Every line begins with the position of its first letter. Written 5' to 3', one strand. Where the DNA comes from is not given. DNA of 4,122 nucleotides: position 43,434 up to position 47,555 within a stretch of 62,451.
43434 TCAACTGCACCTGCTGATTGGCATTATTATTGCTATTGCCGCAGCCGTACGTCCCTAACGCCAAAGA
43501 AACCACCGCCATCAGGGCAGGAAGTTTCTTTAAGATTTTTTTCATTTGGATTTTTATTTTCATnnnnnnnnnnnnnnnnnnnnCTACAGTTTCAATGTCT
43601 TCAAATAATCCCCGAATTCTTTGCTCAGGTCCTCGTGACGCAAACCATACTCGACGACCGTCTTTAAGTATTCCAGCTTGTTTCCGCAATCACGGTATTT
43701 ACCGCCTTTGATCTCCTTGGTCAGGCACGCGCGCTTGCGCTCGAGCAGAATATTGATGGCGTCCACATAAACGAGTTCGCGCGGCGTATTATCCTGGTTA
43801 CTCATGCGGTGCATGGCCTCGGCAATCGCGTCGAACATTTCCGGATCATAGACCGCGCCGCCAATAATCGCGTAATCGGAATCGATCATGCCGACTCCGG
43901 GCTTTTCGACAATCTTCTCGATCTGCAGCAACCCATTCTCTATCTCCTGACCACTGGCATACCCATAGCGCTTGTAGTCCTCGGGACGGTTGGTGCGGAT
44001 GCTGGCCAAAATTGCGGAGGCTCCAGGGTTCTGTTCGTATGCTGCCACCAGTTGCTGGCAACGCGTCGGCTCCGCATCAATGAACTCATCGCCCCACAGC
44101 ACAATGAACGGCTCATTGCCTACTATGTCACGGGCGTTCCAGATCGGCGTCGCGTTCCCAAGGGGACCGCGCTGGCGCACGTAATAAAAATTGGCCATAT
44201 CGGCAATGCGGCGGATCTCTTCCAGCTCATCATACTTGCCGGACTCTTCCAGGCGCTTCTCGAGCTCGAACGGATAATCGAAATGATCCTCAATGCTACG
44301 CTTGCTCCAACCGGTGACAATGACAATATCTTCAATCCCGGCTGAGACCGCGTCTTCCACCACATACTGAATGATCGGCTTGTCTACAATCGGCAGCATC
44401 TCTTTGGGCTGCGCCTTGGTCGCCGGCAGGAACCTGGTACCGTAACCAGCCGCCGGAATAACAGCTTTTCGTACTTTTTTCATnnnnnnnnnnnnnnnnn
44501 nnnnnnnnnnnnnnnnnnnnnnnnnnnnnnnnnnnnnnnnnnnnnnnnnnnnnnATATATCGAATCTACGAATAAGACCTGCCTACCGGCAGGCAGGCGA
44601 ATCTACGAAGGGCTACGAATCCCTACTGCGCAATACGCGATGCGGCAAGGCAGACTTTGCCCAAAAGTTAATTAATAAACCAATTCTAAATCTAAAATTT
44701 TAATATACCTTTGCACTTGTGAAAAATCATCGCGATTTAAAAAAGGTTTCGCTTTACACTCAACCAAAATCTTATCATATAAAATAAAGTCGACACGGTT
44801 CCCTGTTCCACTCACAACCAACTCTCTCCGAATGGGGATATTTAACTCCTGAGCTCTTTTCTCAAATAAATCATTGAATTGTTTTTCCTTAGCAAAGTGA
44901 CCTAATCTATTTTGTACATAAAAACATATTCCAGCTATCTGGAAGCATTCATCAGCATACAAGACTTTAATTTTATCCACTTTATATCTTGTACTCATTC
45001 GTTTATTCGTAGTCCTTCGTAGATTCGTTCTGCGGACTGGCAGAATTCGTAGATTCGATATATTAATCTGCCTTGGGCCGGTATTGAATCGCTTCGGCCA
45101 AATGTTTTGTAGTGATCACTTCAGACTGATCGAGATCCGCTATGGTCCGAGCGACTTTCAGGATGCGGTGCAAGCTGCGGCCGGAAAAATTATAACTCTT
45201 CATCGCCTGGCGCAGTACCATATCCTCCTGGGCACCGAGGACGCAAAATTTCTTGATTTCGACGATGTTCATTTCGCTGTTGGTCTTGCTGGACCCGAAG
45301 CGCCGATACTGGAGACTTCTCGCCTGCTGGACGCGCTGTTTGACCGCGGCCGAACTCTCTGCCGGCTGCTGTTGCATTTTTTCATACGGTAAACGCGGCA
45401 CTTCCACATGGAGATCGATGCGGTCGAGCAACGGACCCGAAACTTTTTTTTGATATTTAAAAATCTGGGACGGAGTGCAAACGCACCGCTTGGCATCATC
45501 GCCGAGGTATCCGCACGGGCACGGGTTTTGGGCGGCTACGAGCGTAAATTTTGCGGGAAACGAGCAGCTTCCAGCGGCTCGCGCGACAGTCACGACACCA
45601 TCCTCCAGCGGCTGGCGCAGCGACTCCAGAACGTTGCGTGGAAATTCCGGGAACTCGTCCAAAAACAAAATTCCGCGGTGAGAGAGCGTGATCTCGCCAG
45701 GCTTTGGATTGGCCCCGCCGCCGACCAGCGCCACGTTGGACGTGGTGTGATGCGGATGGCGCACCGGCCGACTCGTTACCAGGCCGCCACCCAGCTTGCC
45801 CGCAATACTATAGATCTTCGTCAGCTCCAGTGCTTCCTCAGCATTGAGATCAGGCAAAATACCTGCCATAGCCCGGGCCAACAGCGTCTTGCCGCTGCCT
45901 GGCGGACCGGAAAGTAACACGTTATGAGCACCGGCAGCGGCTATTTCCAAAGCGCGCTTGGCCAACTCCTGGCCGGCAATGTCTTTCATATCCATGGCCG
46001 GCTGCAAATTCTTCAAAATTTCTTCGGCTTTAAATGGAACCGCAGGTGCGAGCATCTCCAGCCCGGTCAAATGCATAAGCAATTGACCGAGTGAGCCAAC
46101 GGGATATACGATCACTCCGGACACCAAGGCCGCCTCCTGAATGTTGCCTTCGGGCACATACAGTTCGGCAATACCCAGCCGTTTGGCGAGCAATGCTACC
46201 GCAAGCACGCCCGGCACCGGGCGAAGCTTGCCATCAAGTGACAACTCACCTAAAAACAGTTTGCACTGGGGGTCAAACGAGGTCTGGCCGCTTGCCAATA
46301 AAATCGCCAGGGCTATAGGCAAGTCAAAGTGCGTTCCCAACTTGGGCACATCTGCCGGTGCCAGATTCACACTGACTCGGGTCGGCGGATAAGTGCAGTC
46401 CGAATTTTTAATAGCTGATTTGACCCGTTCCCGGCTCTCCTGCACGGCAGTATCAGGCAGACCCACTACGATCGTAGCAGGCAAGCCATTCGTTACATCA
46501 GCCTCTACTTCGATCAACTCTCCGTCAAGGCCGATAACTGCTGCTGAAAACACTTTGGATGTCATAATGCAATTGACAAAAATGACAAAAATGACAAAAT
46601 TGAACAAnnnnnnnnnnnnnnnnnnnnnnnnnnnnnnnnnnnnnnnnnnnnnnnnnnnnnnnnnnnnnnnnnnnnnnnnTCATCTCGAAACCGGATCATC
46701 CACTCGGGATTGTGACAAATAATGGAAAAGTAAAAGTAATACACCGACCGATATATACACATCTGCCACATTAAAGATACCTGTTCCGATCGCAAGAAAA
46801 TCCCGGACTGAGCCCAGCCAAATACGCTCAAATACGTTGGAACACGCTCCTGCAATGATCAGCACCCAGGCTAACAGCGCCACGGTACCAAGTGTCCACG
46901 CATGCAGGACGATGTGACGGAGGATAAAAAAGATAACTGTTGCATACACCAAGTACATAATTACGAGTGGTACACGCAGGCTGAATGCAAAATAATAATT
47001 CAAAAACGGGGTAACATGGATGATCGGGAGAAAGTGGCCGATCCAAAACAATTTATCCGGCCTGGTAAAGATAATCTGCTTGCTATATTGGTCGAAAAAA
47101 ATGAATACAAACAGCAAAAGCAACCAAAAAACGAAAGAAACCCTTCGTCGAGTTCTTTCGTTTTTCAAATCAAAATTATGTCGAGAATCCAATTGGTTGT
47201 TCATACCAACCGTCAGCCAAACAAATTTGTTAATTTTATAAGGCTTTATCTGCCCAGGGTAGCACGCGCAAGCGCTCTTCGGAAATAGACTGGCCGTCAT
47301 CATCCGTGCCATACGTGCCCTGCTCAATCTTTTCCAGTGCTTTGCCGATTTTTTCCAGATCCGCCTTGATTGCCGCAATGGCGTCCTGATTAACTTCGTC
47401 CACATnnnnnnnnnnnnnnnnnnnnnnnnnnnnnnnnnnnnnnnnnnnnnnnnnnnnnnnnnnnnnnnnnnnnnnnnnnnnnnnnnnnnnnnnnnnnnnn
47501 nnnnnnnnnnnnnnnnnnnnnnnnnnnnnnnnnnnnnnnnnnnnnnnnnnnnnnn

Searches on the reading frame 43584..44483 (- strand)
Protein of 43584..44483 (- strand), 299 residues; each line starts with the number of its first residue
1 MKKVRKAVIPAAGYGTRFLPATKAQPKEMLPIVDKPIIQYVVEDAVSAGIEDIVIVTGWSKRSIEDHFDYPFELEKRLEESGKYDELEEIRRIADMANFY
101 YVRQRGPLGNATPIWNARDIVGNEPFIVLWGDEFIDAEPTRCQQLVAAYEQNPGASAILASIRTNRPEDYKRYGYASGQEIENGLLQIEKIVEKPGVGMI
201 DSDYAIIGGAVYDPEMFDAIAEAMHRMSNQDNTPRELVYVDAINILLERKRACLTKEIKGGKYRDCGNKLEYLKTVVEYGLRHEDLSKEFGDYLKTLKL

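Call 17: search_protein_families(library=pfam, proteins=[window:43584-44483:-], max_evalue=0.01)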
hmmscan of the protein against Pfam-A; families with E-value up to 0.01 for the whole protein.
window:43584-44483:- (299 aa): 3 families
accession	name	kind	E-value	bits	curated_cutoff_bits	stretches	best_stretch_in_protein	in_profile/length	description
PF00483.29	NTP_transferase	-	7.7e-27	94.9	21.2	1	6-273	1-236/245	Nucleotidyl transferase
PF12804.13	NTP_transf_3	-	3.7e-07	30.9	27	1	7-71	1-61/160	MobA-like NTP transferase domain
PF01128.25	IspD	-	0.0057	16.9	27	1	7-57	3-51/221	2-C-methyl-D-erythritol 4-phosphate cytidylyltransferase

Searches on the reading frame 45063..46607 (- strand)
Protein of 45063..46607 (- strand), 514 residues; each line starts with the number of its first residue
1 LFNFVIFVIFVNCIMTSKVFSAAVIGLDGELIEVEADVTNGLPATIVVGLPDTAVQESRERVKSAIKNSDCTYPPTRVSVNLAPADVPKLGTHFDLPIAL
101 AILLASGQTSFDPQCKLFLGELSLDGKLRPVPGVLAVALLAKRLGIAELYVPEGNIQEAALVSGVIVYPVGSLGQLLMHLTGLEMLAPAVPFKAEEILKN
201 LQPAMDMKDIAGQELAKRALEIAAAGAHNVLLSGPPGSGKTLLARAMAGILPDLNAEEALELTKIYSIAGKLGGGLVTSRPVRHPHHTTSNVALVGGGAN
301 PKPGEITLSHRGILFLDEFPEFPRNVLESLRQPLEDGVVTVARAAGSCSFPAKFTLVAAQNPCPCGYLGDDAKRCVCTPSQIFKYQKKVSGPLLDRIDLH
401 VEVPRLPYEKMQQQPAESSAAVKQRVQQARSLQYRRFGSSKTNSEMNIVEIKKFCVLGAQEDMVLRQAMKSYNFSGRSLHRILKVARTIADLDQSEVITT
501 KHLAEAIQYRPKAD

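Call 78: search_protein_families(library=pfam, proteins=[window:45063-46607:-], max_evalue=0.00001)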
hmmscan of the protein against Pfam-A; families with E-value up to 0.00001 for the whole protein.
window:45063-46607:- (514 aa): 7 families
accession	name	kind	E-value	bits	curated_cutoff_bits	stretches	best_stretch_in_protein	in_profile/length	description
PF01078.27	Mg_chelatase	-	1.9e-92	308.8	20.3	1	206-410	1-206/207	Magnesium chelatase, subunit ChlI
PF13541.12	ChlI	-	2.1e-42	144.3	27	1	34-155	1-121/121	Subunit ChlI of Mg-chelatase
PF13335.12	Mg_chelatase_C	-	9.9e-31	106.6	26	1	417-510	2-94/94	Magnesium chelatase, subunit ChlI C-terminal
PF07728.20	AAA_5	-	9.4e-10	39.1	22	1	229-364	1-125/139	AAA domain (dynein-related subfamily)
PF00493.29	MCM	-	1.3e-08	34.7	23.3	1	221-399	51-200/224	MCM P-loop domain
PF00158.32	Sigma54_activat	-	1.6e-06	28.3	20.2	0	298-361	81-142/168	Sigma-54 interaction domain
PF05496.18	RuvB_N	-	7.7e-06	26.2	27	0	207-248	6-54/159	Holliday junction DNA helicase RuvB P-loop domain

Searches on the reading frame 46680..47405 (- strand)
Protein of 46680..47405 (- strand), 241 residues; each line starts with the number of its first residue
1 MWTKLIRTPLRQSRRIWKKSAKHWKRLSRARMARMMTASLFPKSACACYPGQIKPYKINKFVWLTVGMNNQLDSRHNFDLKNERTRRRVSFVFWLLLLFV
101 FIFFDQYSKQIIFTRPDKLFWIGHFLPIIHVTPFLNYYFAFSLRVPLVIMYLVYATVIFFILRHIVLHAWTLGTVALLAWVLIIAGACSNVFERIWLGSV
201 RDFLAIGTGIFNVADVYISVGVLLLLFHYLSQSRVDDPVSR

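Call 78: search_protein_families(library=pfam, proteins=[window:46680-47405:-], max_evalue=0.00001)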
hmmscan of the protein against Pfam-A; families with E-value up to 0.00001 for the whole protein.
window:46680-47405:- (241 aa): 1 family
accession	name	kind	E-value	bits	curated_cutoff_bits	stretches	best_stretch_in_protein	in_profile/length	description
PF01252.23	Peptidase_A8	-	1.8e-17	64.3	25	1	98-230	2-141/142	Signal peptidase (SPase) II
